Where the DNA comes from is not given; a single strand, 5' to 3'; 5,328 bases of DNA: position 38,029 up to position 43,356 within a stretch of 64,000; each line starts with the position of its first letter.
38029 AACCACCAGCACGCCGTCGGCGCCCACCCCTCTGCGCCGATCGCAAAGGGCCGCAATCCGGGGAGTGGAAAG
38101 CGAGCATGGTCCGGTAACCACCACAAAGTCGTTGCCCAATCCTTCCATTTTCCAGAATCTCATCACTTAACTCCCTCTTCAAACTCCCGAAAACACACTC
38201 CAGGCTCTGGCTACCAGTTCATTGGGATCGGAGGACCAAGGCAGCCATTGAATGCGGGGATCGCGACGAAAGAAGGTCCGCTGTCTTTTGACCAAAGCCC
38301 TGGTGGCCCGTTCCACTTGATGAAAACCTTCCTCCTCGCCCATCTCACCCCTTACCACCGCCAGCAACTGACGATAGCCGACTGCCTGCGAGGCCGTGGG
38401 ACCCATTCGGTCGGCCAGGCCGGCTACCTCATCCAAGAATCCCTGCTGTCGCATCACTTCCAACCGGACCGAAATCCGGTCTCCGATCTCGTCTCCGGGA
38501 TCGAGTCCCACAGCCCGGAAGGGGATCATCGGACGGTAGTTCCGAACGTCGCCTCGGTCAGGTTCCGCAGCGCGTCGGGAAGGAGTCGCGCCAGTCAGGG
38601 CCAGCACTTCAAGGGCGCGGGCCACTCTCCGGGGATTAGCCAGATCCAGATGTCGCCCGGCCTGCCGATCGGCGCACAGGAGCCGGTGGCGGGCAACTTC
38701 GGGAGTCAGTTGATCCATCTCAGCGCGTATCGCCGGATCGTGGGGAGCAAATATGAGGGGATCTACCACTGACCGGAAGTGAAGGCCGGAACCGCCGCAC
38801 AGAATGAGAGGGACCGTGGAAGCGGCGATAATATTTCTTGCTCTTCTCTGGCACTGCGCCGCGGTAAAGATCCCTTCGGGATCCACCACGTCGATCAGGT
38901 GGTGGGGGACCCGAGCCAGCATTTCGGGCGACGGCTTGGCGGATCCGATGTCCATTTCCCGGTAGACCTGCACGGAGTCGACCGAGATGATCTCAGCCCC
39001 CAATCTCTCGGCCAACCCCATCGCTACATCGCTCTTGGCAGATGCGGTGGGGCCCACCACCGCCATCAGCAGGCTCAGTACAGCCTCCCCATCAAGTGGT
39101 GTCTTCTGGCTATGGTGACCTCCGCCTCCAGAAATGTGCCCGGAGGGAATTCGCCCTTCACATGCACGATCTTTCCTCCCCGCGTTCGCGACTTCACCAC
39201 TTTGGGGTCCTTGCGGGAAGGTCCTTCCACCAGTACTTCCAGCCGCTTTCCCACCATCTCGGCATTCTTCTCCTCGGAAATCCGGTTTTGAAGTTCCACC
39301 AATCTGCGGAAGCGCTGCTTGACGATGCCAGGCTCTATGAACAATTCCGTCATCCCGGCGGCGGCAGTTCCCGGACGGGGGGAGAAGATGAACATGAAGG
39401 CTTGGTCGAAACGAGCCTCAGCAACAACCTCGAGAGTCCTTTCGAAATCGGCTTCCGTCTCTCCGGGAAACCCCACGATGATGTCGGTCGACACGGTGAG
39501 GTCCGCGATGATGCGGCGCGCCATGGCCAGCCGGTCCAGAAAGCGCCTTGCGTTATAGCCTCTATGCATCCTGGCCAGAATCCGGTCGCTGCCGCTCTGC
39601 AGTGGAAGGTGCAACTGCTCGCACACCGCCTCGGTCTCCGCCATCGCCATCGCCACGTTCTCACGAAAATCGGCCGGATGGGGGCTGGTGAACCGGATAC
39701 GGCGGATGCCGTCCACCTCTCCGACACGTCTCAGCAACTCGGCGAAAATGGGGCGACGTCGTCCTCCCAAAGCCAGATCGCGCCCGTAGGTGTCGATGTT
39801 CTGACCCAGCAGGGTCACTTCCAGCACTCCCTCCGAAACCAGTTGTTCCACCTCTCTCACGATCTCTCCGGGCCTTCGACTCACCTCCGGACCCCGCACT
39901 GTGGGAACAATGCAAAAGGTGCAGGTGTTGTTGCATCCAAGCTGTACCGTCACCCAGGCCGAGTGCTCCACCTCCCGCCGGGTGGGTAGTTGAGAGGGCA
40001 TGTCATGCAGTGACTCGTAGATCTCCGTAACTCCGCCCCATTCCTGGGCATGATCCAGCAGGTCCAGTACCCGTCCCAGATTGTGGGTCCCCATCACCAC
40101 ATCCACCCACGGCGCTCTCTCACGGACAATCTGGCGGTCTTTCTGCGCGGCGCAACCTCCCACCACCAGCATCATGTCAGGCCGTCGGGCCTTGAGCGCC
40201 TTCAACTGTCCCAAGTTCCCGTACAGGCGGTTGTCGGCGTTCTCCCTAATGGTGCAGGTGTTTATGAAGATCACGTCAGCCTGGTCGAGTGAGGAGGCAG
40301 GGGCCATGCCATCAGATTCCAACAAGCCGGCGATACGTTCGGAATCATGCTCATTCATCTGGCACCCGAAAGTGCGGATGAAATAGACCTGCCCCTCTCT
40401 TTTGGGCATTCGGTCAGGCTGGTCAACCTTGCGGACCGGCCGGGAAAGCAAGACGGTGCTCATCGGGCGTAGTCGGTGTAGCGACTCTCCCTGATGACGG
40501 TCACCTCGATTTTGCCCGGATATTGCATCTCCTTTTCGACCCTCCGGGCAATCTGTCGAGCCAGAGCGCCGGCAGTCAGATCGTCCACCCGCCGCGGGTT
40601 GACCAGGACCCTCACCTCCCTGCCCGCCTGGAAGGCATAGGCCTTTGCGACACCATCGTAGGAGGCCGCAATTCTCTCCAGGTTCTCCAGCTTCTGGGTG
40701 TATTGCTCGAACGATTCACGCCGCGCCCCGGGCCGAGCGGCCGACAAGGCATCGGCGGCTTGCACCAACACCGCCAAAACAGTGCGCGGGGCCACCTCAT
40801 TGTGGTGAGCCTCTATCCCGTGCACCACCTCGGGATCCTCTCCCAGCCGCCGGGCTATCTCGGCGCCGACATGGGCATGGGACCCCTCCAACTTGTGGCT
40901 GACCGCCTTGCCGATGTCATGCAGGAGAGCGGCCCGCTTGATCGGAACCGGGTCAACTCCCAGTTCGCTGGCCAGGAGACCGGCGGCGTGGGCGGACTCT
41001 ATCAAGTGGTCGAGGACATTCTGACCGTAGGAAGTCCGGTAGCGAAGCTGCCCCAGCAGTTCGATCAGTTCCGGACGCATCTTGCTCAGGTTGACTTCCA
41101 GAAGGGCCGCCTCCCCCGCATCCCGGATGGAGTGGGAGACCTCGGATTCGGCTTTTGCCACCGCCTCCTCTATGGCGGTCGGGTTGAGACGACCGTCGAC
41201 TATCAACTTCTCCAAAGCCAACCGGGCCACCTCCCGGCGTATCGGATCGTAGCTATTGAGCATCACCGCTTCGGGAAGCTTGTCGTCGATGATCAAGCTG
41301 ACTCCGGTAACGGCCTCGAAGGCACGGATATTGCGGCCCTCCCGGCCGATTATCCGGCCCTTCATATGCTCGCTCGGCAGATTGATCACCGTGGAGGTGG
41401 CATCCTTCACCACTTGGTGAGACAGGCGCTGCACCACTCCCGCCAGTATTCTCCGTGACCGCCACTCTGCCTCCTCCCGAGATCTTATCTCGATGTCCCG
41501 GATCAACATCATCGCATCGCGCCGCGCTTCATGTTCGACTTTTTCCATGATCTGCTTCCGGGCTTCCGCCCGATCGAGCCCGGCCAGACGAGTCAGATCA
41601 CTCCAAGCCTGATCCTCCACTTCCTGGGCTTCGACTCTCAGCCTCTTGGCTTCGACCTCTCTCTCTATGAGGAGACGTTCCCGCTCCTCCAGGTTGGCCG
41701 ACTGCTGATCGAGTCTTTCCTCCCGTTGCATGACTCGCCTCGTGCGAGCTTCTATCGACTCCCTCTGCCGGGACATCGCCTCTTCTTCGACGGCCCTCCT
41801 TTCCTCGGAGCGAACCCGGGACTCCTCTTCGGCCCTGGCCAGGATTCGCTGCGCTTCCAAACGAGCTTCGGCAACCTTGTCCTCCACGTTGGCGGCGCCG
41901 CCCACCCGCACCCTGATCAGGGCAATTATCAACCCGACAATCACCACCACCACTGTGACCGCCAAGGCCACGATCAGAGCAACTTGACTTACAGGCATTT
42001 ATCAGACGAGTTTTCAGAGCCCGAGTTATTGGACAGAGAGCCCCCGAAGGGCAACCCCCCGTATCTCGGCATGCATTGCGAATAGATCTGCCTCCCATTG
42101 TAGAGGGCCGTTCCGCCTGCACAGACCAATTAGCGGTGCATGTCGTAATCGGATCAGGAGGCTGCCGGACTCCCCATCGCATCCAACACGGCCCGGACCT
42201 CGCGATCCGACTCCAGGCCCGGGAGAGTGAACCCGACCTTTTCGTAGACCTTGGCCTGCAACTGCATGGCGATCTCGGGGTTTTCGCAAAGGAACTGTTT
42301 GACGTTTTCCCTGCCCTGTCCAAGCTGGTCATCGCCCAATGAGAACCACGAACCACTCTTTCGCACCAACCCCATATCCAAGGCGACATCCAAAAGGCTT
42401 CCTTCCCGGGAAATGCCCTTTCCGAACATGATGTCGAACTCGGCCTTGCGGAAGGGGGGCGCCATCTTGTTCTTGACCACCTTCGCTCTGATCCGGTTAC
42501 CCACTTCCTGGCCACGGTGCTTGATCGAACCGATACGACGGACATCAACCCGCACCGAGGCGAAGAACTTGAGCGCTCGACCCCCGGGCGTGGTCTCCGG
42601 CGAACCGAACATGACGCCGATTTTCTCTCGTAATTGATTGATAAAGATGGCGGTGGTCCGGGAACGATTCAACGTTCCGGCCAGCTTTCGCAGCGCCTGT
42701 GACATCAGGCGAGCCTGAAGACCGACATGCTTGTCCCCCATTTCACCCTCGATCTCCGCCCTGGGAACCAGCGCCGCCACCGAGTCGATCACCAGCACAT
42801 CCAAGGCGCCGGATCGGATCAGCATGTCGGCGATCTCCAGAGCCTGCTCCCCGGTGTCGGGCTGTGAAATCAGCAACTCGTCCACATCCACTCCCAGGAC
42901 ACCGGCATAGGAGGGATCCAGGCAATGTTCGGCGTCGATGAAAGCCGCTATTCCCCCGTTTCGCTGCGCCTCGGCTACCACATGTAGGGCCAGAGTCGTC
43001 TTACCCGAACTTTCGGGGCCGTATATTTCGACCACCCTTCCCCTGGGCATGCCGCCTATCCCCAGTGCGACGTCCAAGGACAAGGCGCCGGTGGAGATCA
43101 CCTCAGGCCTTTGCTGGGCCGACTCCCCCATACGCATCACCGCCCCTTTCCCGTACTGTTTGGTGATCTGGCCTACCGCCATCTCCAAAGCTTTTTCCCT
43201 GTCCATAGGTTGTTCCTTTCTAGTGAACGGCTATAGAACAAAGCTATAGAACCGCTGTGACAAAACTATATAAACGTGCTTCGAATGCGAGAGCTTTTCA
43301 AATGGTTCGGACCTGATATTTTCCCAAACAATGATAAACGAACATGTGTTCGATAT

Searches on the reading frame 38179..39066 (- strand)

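Call 37: search_protein_families(library=ncbifam, proteins=[window:38179-39066:-], max_evalue=1e-8)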
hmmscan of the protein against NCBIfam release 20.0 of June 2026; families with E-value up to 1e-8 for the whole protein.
window:38179-39066:- (295 aa): 1 family
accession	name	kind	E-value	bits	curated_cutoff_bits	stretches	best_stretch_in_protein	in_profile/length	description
TIGR00174.1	miaA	equivalog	2.9e-53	181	148.65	1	3-275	4-283/288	tRNA (adenosine(37)-N6)-dimethylallyltransferase MiaA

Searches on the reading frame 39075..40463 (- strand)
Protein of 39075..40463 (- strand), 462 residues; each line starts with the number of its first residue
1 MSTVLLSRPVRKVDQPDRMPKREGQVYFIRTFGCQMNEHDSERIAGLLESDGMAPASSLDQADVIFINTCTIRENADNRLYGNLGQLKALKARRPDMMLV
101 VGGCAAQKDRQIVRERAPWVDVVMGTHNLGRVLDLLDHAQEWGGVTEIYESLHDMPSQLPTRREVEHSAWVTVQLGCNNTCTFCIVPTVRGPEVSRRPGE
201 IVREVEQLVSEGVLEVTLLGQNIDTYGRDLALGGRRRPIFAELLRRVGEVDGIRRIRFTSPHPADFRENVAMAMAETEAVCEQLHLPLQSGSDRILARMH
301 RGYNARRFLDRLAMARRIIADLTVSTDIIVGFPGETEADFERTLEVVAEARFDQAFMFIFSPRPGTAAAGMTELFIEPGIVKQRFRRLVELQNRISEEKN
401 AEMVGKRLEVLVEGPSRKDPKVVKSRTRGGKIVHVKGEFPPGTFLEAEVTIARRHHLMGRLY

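Call 37: search_protein_families(library=ncbifam, proteins=[window:39075-40463:-], max_evalue=1e-8)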
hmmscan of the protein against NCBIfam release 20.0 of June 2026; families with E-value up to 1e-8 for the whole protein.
window:39075-40463:- (462 aa): 9 families
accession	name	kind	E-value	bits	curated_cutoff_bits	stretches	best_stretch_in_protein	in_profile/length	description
TIGR00089.1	TIGR00089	subfamily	3.3e-136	454.5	251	1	27-459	2-429/429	MiaB/RimO family radical SAM methylthiotransferase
TIGR01574.1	miaB-methiolase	equivalog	2.5e-132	442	355.3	1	27-461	2-436/437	tRNA (N6-isopentenyl adenosine(37)-C2)-methylthiotransferase MiaB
NF010916.0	PRK14336.1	equivalog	1e-90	304.5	606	1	27-440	4-390/418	tRNA (N6-isopentenyl adenosine(37)-C2)-methylthiotransferase MiaB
TIGR01579.1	MiaB-like-C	equivalog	3.3e-86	290.1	357.05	1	29-418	1-385/416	tRNA (N(6)-L-threonylcarbamoyladenosine(37)-C(2))-methylthiotransferase MtaB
TIGR01125.1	TIGR01125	equivalog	7.7e-84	282.2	356.95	1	29-427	4-392/432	30S ribosomal protein S12 methylthiotransferase RimO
TIGR01578.1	MiaB-like-B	hypoth_equivalog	3.6e-77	259.9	314.7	1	27-461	2-420/421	tRNA (N(6)-L-threonylcarbamoyladenosine(37)-C(2))-methylthiotransferase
TIGR04014.1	B12_SAM_MJ_0865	equivalog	6.7e-28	97.6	360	1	168-369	160-355/434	methyl-coenzyme M reductase glutamine C-methyltransferase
TIGR04013.1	B12_SAM_MJ_1487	hypoth_equivalog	5e-21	75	251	1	91-377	67-362/382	TIGR04013 family B12-binding domain/radical SAM domain-containing protein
TIGR04479.1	bcpD_PhpK_rSAM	subfamily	4.7e-12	45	600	1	171-352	244-411/504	PhpK family radical SAM P-methyltransferase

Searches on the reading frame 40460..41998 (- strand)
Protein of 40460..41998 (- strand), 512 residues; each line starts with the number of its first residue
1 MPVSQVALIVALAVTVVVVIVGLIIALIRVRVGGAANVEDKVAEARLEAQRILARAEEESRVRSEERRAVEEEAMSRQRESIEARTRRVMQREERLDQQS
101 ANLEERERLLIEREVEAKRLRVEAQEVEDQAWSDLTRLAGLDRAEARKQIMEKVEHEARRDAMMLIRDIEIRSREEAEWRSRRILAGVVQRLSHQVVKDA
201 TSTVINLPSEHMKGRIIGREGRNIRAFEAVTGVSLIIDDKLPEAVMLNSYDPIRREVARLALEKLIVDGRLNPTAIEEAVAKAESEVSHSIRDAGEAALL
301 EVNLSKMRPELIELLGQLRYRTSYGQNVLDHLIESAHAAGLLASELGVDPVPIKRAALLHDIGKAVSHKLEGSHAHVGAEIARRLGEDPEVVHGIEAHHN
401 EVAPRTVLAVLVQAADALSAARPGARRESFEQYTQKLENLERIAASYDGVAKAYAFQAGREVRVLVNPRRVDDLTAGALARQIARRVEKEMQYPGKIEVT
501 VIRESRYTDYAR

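Call 37: search_protein_families(library=ncbifam, proteins=[window:40460-41998:-], max_evalue=1e-8)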
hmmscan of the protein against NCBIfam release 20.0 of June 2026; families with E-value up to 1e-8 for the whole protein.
window:40460-41998:- (512 aa): 7 families
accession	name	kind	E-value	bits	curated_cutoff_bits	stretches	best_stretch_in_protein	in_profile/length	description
TIGR03319.1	RNase_Y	equivalog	1.9e-170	567.8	454.35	1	16-512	10-514/514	ribonuclease Y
NF009344.0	PRK12705.1-1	equivalog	1.5e-143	479.5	831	1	62-512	123-572/572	hypothetical protein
NF009345.0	PRK12705.1-2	equivalog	2.2e-140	468.6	904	1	8-512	3-509/509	hypothetical protein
NF000997.0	PRK00106.1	equivalog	7.2e-128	427.4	937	1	44-512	65-535/535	ribonuclease Y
NF009347.0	PRK12705.1-4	equivalog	6.7e-74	249.2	579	1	141-506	98-464/473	hypothetical protein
NF009346.0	PRK12705.1-3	equivalog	2.5e-22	79.3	545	1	238-444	211-415/493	hypothetical protein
TIGR00277.1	HDIG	domain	5.1e-21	74.3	27.6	1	324-401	1-84/84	HDIG domain-containing metalloprotein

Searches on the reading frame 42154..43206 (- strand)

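Call 37: search_protein_families(library=ncbifam, proteins=[window:42154-43206:-], max_evalue=1e-8)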
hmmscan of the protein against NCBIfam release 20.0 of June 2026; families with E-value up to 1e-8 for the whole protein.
window:42154-43206:- (350 aa): 6 families
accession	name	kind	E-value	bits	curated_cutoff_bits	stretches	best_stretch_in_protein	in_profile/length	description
TIGR02012.1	tigrfam_recA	equivalog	5.8e-166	551.6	325.3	1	2-322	1-321/321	recombinase RecA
NF007072.0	PRK09519.1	equivalog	1.6e-154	516.3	1024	2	2-248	6-252/790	intein-containing recombinase RecA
TIGR02237.1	recomb_radB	equivalog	1.3e-14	54.6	172.4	1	50-245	6-206/210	DNA repair and recombination protein RadB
NF033429.2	ImuA_translesion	equivalog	1.2e-10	41.6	150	1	26-139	5-119/181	translesion DNA synthesis-associated protein ImuA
NF003301.0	PRK04301.1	equivalog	3.6e-10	39.5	259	1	35-224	81-283/316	DNA repair and recombination protein RadA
NF006861.0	PRK09361.1-1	equivalog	3.1e-09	36.7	278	0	35-95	3-62/235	DNA repair and recombination protein RadB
